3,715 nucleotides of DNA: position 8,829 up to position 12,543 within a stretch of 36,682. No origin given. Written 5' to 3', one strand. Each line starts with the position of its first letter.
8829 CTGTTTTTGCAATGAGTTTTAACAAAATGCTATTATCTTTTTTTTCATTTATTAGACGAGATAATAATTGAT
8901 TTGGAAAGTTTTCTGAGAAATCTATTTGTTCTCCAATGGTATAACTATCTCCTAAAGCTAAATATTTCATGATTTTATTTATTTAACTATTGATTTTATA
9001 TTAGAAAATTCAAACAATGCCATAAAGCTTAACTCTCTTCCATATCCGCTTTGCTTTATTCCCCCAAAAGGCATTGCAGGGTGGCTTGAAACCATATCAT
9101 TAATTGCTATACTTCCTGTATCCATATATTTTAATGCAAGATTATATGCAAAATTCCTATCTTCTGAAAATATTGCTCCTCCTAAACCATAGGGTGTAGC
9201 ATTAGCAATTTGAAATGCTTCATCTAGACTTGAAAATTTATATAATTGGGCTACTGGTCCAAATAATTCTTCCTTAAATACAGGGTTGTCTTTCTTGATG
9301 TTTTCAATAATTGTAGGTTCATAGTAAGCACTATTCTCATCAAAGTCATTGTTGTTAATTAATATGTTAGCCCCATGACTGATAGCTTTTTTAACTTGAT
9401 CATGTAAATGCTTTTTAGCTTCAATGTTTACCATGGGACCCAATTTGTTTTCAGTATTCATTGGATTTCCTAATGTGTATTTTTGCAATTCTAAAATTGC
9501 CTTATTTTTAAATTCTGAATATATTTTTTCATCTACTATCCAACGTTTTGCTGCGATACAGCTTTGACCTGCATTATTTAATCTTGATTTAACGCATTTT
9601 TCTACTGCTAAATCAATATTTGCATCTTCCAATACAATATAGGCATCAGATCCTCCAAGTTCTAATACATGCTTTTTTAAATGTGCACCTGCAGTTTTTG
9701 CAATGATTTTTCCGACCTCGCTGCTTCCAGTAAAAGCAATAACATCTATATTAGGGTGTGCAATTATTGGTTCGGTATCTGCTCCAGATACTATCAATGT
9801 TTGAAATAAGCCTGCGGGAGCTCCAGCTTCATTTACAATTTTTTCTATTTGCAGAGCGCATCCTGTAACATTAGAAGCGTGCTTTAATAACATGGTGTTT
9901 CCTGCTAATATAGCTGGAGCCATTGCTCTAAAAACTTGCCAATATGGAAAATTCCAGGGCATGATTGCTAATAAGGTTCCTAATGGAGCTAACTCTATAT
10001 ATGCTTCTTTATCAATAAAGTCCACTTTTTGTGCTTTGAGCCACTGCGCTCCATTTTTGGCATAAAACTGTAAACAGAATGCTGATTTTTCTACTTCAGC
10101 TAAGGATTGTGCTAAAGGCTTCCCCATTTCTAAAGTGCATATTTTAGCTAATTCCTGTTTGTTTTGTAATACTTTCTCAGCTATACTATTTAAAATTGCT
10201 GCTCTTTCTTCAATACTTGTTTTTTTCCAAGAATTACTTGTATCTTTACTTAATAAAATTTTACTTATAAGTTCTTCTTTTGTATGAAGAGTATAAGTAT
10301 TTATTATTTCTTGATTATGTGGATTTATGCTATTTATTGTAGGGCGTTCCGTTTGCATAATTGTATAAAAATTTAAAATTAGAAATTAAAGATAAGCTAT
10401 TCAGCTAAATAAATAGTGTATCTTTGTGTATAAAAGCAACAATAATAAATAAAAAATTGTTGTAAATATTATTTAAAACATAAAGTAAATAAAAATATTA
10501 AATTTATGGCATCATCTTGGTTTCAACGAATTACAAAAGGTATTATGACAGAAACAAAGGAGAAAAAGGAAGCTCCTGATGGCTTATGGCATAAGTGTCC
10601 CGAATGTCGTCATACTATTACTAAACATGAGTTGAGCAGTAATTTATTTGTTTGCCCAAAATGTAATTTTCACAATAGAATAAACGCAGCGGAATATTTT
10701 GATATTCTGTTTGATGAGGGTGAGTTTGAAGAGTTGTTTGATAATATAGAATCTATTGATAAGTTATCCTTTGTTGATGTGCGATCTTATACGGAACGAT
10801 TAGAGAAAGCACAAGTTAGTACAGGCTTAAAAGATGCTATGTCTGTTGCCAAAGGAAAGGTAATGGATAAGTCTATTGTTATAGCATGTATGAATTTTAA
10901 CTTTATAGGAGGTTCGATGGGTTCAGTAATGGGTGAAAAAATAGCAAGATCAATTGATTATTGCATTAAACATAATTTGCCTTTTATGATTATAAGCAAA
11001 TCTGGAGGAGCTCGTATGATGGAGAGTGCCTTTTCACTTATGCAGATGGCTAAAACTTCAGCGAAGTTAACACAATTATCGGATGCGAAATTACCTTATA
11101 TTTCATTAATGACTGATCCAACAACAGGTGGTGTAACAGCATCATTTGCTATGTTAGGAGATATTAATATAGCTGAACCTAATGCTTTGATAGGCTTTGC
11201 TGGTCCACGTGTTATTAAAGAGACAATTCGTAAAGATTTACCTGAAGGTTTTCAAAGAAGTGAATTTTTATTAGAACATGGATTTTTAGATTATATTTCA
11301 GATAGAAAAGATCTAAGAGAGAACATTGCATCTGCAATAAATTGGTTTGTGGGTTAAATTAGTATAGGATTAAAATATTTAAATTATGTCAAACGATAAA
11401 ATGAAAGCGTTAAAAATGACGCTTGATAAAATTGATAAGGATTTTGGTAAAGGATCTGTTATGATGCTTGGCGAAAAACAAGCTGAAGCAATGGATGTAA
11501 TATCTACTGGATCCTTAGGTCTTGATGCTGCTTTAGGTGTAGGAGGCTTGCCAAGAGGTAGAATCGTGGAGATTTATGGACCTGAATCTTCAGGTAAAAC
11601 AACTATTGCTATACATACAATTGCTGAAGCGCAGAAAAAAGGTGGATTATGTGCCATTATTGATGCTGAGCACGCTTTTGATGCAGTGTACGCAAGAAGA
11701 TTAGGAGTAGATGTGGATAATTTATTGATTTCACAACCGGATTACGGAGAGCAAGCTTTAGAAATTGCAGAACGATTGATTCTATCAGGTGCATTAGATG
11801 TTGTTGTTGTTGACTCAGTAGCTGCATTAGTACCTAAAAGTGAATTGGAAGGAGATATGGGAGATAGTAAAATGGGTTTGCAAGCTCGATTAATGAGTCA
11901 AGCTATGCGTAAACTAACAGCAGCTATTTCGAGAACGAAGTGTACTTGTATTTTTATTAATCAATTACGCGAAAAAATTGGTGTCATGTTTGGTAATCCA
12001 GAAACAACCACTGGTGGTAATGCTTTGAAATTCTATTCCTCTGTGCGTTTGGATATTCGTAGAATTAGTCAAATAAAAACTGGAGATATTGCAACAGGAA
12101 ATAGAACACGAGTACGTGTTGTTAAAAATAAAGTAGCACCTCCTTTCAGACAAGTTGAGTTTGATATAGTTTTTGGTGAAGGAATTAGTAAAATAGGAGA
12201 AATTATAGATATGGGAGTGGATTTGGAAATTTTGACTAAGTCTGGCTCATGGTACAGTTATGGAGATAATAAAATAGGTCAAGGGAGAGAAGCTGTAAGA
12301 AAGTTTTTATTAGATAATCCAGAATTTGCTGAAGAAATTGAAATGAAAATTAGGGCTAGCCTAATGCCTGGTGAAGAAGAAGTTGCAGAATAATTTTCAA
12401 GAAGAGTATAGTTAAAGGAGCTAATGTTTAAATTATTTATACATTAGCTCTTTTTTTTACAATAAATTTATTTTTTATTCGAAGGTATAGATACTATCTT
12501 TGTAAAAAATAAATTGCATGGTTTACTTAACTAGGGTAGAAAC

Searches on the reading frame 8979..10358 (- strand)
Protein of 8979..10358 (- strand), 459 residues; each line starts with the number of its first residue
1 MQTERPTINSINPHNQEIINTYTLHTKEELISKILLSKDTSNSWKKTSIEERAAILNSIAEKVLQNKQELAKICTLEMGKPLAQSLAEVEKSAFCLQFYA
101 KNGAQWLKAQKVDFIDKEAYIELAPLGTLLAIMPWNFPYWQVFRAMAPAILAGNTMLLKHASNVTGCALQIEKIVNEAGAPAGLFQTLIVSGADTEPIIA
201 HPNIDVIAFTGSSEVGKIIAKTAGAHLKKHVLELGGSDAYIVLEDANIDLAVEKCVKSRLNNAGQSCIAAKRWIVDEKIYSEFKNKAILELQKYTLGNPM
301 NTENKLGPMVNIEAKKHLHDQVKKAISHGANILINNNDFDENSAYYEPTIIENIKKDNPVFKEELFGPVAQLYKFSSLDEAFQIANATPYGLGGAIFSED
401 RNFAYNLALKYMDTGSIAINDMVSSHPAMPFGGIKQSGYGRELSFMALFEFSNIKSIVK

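Call 47: search_protein_families(library=pfam, proteins=[window:8979-10358:-], max_evalue=0.00001)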
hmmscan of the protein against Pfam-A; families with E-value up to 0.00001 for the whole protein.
window:8979-10358:- (459 aa): 1 family
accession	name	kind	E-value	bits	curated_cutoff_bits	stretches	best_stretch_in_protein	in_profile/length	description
PF00171.27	Aldedh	-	1e-133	446.7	23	1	5-457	6-461/461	Aldehyde dehydrogenase family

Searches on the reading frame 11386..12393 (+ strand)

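Call 47: search_protein_families(library=pfam, proteins=[window:11386-12393:+], max_evalue=0.00001)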
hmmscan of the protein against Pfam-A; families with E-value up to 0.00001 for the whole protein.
window:11386-12393:+ (335 aa): 4 families
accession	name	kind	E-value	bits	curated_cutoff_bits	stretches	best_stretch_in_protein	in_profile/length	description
PF00154.27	RecA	-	8.3e-139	461.8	27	1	7-268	1-262/262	recA bacterial DNA recombination protein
PF21096.2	RecA_C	-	1e-26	93.2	27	1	271-326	1-56/57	RecA C-terminal domain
PF06745.19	ATPase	-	2.4e-10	40.6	26.6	1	40-229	2-194/231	KaiC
PF08423.17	Rad51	-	3.4e-09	36.8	22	1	38-226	7-211/244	Rad51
